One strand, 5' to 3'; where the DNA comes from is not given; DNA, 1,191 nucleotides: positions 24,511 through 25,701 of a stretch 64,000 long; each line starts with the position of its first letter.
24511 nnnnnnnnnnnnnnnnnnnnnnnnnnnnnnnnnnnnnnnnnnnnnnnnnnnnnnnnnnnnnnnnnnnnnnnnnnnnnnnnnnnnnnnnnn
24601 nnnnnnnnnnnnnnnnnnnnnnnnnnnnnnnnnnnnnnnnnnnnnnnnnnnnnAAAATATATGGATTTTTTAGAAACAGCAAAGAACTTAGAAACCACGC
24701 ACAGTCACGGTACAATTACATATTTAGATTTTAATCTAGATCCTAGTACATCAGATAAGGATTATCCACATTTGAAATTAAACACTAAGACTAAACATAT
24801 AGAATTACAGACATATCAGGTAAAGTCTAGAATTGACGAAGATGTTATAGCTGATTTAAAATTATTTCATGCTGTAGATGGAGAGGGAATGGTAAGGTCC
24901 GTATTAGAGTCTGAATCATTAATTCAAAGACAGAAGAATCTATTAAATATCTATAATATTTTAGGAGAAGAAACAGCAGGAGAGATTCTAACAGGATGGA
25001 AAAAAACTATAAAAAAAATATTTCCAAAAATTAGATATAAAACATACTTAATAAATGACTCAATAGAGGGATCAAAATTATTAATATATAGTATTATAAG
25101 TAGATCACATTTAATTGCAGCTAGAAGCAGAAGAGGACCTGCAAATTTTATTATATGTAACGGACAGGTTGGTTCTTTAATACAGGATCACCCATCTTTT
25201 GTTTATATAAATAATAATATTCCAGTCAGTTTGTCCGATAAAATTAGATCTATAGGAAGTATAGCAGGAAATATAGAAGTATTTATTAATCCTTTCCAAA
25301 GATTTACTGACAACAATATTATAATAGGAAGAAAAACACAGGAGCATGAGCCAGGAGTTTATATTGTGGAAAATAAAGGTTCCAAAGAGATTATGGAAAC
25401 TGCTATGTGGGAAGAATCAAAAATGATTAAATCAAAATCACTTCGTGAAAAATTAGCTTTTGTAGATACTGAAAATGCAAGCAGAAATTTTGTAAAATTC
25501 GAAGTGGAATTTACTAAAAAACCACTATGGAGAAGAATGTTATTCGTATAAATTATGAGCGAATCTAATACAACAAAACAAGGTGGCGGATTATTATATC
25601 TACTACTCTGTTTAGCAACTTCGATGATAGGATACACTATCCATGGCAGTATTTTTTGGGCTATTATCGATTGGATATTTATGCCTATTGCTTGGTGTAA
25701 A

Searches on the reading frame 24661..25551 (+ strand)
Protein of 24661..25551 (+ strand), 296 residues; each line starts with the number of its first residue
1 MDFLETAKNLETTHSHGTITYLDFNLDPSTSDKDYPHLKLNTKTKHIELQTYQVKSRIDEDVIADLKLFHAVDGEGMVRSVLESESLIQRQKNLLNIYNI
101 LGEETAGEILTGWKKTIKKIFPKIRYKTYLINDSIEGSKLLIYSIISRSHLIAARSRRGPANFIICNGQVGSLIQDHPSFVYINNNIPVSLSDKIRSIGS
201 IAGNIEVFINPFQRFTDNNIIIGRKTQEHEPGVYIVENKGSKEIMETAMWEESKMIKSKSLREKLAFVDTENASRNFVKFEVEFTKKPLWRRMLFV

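Call 74: search_dna_similar(query=window:24661-25551:+, collection=phages, mode=protein, max_rows=12, max_evalue=0.001)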
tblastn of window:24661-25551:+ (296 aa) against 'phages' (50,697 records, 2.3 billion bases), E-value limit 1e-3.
Records with a match: 145; places in all: 145; records where one place covers at least 80% of the query: 1.
Best place of each record, by identity: <60% 145.
By first word of the organism name: Escherichia 47; Synechococcus 24; Prevotella 15; Cyanophage 10; uncultured 7; Sinorhizobium 7; Enterobacteria 5; Tenacibaculum 5; Shigella 4; Prochlorococcus 4; and 10 more.
By host as written in the record: - 22; Escherichia coli 19; Prevotella sp. 15; Synechococcus sp. 10; Synechococcus 8; Sinorhizobium meliloti 7; Escherichia coli str. K-12 substr. MG1655 6; Escherichia coli B 4; and 35 more.
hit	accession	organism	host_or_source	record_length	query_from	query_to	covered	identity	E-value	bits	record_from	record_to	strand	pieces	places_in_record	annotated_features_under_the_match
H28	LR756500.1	uncultured phage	metagenomic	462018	45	283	81%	25.1%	1e-12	74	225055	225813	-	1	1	record has no annotation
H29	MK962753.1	Shigella phage JK32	Escherichia coli XL1 Blue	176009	1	234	79%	23.1%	1e-6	56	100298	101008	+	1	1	major capsid protein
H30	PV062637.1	Nitratidesulfovibrio phage SRB7757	Nitratidesulfovibrio vulgaris ATCC7757 ...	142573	6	234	77%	23.6%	4e-7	57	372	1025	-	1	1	record has no annotation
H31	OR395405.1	Desulfovibrio phage 7757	Desulfovibrio vulgaris ATCC 7757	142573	6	234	77%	23.6%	4e-7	57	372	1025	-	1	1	record has no annotation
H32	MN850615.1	Escherichia phage kvi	Escherichia coli K-12 MG1655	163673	1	234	79%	22.5%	3e-5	51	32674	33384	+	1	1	major capsid protein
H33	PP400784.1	Escherichia phage FL38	Escherichia coli str. K-12 substr. ...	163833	1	234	79%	22.5%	3e-5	51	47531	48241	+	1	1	major capsid protein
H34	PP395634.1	Microcystis phage Mel-JY01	Microcystis elabens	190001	34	233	68%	25.2%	2e-6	55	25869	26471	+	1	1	capsid protein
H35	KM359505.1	Prochlorococcus phage P-TIM68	Prochlorococcus sp. MIT9515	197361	13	241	77%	22.0%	1e-4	50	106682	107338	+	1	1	putative precursor of major head subunit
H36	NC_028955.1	Prochlorococcus phage P-TIM68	Prochlorococcus sp. MIT9515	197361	13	241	77%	22.0%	1e-4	50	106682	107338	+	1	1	major head protein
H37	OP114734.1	Escherichia phage vB_ESM-pEJ01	Escherichia coli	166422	15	234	74%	22.6%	1e-5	53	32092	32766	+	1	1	major capsid protein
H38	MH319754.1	Marine virus AG-345-L05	single cell amplified by WGA-X; seawater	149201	39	234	66%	24.5%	1e-3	47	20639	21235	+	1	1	record has no annotation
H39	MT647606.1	Pelagibacter phage Mosig EXVC030M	Candidatus Pelagibacter ubique HTCC1062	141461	30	234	69%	23.1%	3e-5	51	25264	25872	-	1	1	putative major capsid protein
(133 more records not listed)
